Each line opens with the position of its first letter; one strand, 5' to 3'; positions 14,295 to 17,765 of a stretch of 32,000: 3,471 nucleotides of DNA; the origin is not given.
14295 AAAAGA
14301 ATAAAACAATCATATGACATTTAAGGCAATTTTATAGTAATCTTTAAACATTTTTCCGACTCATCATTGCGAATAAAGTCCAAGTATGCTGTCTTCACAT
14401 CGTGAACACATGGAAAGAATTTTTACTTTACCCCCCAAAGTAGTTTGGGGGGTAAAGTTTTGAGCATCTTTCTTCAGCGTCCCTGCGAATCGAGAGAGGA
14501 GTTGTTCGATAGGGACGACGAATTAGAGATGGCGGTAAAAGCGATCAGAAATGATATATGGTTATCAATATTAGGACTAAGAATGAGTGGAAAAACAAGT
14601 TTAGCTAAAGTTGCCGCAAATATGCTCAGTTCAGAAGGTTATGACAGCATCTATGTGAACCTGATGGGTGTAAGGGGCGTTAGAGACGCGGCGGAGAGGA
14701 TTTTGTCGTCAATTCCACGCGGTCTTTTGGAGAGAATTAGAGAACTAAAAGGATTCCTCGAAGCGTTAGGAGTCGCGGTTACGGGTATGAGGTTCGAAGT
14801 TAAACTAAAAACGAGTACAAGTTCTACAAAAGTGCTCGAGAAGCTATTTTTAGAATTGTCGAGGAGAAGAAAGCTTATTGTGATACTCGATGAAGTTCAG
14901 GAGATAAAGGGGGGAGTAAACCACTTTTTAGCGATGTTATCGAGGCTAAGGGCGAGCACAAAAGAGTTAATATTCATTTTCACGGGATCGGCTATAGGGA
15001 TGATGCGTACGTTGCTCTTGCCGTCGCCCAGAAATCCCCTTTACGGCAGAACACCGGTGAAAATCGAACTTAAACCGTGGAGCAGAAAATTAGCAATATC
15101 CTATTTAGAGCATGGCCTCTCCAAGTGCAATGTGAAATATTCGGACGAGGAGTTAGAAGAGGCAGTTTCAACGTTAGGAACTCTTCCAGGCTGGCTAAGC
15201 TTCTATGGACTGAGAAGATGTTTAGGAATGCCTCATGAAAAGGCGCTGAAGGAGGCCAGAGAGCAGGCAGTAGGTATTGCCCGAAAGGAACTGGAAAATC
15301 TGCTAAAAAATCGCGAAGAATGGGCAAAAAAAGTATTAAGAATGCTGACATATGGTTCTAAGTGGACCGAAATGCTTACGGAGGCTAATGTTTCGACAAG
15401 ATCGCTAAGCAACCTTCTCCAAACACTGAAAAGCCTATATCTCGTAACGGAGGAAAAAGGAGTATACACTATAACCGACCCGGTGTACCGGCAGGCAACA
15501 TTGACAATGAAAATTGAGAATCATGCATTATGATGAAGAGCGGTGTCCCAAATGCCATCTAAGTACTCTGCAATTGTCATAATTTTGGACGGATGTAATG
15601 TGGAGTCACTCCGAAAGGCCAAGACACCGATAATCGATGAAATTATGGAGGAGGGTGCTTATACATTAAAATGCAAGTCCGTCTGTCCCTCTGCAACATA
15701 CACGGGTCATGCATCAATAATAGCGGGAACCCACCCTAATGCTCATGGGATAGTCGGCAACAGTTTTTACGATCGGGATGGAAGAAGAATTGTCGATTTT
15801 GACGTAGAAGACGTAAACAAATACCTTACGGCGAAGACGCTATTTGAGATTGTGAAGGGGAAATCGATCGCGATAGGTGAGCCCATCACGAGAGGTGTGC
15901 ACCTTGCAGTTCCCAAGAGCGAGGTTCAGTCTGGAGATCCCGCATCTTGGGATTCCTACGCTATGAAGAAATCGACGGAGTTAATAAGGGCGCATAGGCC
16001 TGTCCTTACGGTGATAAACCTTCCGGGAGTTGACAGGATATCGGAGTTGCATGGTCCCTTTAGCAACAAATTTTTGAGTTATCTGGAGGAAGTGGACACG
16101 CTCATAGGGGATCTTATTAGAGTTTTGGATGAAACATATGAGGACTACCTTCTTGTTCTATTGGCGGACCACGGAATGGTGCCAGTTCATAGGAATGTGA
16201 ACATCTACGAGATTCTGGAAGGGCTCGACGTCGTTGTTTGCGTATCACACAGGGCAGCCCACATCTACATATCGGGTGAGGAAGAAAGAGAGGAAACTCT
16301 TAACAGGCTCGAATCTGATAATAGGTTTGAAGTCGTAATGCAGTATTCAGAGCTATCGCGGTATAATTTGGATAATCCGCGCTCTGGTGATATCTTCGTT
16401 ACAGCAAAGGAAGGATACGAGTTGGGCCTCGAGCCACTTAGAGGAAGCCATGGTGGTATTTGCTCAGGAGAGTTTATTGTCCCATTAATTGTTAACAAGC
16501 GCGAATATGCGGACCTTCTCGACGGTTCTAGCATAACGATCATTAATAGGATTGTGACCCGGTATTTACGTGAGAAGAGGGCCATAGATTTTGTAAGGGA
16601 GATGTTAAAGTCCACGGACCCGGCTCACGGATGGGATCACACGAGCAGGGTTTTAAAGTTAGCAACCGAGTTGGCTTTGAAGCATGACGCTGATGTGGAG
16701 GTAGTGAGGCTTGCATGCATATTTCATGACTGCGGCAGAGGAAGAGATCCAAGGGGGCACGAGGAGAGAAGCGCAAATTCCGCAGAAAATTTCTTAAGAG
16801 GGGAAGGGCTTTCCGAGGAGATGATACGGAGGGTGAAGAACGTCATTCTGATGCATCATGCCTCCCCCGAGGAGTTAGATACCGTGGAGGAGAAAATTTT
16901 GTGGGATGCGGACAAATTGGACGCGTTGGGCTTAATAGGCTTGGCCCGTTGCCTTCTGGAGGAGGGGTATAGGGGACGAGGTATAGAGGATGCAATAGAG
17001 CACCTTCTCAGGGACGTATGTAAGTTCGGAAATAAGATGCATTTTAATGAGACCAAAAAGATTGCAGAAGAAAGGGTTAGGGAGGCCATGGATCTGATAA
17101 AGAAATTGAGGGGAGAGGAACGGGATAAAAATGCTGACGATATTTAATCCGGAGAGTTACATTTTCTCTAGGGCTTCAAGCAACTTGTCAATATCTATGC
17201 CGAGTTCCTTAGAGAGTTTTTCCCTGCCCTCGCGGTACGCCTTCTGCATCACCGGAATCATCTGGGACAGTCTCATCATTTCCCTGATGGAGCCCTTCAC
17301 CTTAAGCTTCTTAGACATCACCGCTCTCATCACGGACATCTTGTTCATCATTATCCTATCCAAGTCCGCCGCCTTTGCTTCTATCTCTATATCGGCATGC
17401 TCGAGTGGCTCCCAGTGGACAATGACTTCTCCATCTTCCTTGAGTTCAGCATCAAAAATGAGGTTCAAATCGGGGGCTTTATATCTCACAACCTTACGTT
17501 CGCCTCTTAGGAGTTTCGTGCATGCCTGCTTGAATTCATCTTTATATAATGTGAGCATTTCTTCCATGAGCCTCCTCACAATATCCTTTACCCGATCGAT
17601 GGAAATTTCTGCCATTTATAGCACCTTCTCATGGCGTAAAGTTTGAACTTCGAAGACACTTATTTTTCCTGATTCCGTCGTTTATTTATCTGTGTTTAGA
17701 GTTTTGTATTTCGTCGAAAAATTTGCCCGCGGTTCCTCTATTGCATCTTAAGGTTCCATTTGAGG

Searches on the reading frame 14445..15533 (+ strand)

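Call 37: search_protein_families(library=pfam, proteins=[window:14445-15533:+], max_evalue=0.001)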
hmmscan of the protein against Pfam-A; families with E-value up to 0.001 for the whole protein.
window:14445-15533:+ (362 aa): 7 families
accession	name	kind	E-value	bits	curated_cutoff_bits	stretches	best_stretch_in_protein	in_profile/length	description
PF01637.24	ATPase_2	-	3.1e-17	63.6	33.2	1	21-251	2-222/225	ATPase domain predominantly from Archaea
PF13173.12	AAA_14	-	7.8e-10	39.3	27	1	125-189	45-105/129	AAA domain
PF13401.12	AAA_22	-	2.5e-07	31.5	27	1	42-182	10-123/130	AAA domain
PF24883.2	NPHP3_N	-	5e-06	27.2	24.8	1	40-176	25-157/164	Nephrocystin 3, N-terminal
PF00004.35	AAA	-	5.7e-05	24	21.2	1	46-192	7-119/131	ATPase family associated with various cellular activities (AAA)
PF13191.12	AAA_16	-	9e-05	23.5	32.6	1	40-178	27-167/167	AAA ATPase domain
PF14947.12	HTH_45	-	0.00015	22.2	25.5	1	297-345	11-60/77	Winged helix-turn-helix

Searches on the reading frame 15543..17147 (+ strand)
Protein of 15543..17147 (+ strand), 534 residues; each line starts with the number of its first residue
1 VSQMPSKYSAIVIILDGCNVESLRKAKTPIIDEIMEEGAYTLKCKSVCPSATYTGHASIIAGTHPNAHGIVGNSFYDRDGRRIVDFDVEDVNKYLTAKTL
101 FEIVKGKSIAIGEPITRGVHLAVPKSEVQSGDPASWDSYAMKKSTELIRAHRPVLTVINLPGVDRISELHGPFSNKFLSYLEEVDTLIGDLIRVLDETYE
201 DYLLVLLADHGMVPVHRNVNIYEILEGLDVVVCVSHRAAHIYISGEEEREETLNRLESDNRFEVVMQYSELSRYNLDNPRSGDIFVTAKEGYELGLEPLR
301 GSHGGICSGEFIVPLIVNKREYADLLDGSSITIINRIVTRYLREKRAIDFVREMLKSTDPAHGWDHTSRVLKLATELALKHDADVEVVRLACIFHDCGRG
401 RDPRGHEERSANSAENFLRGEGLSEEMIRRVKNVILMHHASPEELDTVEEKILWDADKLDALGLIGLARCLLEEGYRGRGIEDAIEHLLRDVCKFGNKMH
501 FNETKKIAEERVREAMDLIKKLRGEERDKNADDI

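Call 37: search_protein_families(library=pfam, proteins=[window:15543-17147:+], max_evalue=0.001)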
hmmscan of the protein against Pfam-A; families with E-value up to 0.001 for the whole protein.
window:15543-17147:+ (534 aa): 3 families
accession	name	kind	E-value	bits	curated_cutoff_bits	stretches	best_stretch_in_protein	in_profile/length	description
PF01663.27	Phosphodiest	-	1.4e-42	146.9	23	1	11-295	2-324/342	Type I phosphodiesterase / nucleotide pyrophosphatase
PF01966.28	HD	-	2.1e-14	54.2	22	1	364-461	2-115/116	HD domain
PF01676.23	Metalloenzyme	-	5.4e-05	23.3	24.3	1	22-234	21-209/252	Metalloenzyme superfamily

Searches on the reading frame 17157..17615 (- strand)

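Call 37: search_protein_families(library=pfam, proteins=[window:17157-17615:-], max_evalue=0.001)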
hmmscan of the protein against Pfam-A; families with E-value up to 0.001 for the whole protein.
window:17157-17615:- (152 aa): 2 families
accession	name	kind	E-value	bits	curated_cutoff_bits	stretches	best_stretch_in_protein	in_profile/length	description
PF02036.22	SCP2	-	3.6e-11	43.7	21.3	1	30-119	11-99/101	SCP-2 sterol transfer family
PF14864.11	Alkyl_sulf_C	-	0.00033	21.3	27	1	64-123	55-116/125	Alkyl sulfatase C-terminal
